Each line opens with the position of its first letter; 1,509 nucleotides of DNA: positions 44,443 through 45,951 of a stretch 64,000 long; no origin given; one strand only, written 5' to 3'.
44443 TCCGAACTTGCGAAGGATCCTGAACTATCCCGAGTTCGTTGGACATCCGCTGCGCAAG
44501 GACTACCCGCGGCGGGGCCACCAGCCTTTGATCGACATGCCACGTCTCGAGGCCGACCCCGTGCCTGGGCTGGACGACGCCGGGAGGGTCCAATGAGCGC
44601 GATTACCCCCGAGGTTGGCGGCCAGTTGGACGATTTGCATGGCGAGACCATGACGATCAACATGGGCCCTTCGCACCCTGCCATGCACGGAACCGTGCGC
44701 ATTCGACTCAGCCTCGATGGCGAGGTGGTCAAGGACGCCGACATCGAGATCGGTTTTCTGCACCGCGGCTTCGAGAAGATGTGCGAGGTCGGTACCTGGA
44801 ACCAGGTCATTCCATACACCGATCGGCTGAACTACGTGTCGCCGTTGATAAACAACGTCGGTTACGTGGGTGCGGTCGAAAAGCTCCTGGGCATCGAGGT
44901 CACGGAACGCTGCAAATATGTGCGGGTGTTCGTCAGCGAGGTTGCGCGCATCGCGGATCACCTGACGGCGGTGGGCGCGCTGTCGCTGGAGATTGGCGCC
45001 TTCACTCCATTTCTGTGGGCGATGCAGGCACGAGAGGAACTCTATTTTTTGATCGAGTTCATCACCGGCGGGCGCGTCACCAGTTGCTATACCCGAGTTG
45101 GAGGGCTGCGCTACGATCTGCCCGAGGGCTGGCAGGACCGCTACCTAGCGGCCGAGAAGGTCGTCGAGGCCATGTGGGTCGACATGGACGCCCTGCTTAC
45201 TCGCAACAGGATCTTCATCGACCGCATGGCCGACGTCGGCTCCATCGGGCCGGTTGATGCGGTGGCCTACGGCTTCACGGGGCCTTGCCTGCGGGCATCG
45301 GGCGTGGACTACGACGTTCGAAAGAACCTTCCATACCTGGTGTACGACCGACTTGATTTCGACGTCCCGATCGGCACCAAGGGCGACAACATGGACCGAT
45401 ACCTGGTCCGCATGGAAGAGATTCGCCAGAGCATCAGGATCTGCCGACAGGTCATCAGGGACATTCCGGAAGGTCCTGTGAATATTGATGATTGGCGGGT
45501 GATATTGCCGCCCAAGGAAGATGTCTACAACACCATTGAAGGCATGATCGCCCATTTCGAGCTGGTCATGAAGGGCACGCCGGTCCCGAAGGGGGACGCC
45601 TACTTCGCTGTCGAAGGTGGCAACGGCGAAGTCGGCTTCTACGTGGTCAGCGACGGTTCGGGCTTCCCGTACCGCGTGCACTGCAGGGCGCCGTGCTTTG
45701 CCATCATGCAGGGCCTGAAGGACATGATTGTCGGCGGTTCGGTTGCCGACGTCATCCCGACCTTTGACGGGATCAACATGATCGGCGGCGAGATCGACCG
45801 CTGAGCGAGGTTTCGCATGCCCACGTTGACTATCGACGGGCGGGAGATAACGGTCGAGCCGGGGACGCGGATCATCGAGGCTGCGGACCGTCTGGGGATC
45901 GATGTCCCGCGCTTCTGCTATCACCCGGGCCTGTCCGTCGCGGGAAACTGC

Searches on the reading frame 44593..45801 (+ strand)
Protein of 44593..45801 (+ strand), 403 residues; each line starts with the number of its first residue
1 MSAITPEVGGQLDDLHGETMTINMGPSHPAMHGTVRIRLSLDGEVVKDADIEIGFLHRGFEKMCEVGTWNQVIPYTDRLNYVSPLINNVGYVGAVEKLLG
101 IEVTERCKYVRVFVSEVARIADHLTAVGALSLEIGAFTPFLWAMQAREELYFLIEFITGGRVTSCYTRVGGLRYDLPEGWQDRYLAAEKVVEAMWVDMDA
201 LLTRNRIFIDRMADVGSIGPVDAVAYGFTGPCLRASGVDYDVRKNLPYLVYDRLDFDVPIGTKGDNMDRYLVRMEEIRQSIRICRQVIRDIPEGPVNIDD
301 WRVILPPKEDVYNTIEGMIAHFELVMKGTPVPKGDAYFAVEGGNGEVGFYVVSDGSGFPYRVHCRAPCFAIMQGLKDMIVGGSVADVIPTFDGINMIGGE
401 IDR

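Call 67: list_cluster_members(proteins=[P0001, window:44593-45801:+, window:47383-48414:+, window:49096-50589:+, window:50637-52742:-, window:55400-57091:+])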
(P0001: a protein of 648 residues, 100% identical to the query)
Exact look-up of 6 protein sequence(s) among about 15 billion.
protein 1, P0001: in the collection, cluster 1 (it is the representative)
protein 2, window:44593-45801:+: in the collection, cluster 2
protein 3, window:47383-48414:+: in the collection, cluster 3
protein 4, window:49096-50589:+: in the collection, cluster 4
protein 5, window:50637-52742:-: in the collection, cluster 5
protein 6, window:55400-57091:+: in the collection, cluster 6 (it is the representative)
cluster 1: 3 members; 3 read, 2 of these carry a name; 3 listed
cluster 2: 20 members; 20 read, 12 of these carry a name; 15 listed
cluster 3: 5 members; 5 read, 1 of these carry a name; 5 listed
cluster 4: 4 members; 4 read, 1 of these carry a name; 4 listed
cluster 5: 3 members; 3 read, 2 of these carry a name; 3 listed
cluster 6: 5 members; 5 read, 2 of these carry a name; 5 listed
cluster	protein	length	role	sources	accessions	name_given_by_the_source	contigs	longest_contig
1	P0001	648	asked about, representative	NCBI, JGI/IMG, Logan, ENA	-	hypothetical protein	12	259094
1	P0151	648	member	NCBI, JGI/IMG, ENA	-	hypothetical protein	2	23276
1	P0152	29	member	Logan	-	-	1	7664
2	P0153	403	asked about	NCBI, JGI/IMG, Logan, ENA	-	NADH-quinone oxidoreductase subunit D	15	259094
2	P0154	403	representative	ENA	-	-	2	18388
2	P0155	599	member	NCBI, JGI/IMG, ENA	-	NADH dehydrogenase I D subunit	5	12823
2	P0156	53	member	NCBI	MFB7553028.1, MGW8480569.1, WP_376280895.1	hypothetical protein [Streptomyces sp. NPDC056154]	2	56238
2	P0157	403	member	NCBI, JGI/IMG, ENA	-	NADH-quinone oxidoreductase subunit D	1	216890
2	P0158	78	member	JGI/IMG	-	NADH-quinone oxidoreductase subunit D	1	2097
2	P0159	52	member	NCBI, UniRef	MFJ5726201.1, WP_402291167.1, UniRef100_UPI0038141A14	hypothetical protein [Streptomyces sp. NPDC093149] | hypothetical protein n=1 Tax=Streptomyces sp. NPDC093149 TaxID=3366031 RepID=UPI0038141A14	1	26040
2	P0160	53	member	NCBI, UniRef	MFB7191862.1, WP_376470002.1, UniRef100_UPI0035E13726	cytochrome P450, partial [Streptomyces sp. NPDC056230] | cytochrome P450 n=1 Tax=Streptomyces sp. NPDC056230 TaxID=3345754 RepID=UPI0035E13726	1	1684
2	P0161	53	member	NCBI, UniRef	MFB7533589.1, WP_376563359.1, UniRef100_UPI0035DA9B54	hypothetical protein ACFC0C_36325 [Streptomyces sp. NPDC056178] | hypothetical protein n=1 Tax=Streptomyces sp. NPDC056178 TaxID=3345735 RepID=UPI0035DA9B54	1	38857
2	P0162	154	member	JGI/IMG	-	NADH-quinone oxidoreductase subunit D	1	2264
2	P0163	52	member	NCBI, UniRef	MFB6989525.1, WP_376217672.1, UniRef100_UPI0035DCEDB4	hypothetical protein [Streptomyces sp. NPDC056304] | hypothetical protein n=1 Tax=Streptomyces sp. NPDC056304 TaxID=3345778 RepID=UPI0035DCEDB4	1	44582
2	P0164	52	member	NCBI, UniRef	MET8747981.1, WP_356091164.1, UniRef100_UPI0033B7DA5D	cytochrome P450 [Streptomyces sp. NPDC004728] | cytochrome P450 n=1 Tax=Streptomyces sp. NPDC004728 TaxID=3154289 RepID=UPI0033B7DA5D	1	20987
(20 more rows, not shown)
